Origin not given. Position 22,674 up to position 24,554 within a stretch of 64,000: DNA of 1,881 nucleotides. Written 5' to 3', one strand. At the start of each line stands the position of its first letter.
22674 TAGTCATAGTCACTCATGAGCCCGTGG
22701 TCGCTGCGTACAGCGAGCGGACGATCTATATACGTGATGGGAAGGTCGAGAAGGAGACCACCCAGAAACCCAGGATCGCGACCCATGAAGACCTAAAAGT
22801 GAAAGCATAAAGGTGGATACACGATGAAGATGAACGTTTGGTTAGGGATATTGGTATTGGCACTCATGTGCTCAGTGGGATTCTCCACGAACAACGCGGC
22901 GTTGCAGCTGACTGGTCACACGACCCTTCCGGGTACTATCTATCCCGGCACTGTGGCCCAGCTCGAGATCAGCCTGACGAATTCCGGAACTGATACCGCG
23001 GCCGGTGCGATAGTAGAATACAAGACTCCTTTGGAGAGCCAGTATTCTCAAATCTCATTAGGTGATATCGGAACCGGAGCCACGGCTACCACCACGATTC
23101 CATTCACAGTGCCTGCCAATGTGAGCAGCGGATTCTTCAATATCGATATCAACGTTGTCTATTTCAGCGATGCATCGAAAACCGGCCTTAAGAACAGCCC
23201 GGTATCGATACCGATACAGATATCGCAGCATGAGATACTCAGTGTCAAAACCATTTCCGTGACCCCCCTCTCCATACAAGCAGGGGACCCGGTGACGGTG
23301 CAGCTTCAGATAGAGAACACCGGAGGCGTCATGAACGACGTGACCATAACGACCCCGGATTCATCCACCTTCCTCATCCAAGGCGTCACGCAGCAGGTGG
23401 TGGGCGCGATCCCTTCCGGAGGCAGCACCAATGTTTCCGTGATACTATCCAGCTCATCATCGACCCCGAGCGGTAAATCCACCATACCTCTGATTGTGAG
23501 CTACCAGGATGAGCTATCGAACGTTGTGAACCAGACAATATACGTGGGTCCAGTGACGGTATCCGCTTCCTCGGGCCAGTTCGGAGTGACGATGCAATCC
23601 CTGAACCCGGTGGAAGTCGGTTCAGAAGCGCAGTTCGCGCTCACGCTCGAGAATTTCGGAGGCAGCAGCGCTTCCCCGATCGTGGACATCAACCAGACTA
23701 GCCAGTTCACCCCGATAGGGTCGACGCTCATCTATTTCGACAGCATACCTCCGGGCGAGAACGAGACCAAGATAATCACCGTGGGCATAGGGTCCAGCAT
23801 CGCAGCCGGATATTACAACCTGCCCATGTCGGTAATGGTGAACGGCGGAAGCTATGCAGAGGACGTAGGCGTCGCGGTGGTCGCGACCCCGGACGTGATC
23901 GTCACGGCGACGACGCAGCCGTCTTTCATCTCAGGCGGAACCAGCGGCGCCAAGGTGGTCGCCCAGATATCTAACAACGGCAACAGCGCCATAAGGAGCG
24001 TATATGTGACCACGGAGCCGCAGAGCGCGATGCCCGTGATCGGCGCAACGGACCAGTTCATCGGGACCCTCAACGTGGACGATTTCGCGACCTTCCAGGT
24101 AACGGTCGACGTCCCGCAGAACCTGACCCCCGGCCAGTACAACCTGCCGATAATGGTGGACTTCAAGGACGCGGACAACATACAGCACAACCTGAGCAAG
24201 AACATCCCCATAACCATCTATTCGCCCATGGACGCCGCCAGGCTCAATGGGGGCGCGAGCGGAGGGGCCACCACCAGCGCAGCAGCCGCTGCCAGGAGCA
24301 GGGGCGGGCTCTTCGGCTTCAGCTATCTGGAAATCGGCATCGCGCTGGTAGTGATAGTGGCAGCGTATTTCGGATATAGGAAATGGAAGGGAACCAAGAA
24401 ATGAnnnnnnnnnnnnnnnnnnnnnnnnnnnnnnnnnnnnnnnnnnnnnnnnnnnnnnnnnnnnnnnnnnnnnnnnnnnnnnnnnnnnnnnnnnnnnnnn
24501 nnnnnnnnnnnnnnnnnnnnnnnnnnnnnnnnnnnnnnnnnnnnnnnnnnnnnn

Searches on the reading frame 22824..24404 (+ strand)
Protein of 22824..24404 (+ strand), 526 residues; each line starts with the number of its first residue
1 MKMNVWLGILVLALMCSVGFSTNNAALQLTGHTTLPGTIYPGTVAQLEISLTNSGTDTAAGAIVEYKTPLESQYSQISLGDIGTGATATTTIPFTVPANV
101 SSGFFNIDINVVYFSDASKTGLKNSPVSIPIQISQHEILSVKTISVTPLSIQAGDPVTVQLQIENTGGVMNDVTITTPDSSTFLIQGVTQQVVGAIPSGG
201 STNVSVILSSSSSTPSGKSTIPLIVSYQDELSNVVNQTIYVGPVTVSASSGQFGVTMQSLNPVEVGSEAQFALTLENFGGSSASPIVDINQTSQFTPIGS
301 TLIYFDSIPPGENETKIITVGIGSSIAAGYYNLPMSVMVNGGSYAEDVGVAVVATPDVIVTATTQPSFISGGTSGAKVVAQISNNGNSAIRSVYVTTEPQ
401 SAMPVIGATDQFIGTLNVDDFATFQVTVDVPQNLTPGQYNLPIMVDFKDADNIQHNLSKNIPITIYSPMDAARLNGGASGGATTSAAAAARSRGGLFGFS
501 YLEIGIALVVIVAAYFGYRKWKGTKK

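Call 56: search_protein_families(library=pfam, proteins=[window:22824-24404:+], max_evalue=0.00001)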
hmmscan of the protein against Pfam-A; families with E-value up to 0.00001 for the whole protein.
window:22824-24404:+ (526 aa): 2 families
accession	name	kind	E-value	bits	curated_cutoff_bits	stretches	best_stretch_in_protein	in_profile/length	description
PF10633.15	NPCBM_assoc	-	1.8e-11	44.5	24.4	0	41-110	3-74/78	NPCBM-associated, NEW3 domain of alpha-galactosidase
PF07705.17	CARDB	-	7.7e-06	26.5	22.7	0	33-97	9-72/101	CARDB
